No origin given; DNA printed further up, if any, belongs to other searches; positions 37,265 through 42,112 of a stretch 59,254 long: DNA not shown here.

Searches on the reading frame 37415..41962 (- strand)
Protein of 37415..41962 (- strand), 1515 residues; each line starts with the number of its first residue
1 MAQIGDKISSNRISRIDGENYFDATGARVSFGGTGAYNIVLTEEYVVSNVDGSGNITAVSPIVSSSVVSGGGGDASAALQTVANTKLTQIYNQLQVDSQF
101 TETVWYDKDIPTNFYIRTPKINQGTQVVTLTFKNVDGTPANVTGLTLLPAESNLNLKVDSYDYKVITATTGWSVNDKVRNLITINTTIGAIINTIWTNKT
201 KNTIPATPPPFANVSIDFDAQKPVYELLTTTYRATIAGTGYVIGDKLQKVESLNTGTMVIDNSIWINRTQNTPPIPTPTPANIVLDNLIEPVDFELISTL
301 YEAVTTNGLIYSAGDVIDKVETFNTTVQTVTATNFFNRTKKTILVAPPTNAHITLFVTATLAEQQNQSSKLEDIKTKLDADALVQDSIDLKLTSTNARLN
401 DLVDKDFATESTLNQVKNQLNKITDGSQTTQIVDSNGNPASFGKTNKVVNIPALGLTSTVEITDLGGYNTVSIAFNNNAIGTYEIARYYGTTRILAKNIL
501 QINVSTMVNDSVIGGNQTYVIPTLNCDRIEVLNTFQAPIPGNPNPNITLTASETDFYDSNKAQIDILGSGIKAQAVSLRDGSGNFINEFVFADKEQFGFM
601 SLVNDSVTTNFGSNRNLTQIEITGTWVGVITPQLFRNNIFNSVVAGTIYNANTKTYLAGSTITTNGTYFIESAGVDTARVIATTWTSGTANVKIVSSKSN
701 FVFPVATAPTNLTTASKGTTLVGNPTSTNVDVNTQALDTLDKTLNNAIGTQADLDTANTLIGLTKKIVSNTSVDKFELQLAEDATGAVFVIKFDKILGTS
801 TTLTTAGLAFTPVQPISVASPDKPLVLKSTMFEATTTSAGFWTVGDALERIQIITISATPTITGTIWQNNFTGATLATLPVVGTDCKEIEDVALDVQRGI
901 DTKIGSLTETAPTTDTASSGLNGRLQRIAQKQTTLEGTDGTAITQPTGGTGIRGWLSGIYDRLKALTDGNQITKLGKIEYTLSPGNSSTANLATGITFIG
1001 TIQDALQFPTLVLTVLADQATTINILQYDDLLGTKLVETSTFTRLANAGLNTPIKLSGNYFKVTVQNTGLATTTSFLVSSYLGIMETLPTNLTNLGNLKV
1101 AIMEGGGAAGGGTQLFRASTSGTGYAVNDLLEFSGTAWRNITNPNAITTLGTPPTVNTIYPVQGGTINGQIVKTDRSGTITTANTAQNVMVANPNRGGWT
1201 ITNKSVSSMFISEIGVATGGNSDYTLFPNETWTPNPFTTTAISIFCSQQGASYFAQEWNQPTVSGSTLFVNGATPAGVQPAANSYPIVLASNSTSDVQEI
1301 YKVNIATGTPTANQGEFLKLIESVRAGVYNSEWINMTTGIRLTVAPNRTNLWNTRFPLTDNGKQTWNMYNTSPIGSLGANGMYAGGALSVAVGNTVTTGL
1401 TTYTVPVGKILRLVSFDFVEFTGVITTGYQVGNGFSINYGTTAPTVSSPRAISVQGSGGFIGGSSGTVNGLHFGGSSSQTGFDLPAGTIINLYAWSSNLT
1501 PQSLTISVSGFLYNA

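Call 37: search_protein_families(library=phrogs, proteins=[window:37415-41962:-], max_evalue=0.001)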
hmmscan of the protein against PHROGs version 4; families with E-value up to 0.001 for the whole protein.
window:37415-41962:- (1515 aa): 1 family
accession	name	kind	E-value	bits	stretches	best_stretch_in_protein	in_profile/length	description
phrog_22789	-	unknown function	0.00062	21.2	1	1174-1250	16-93/100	-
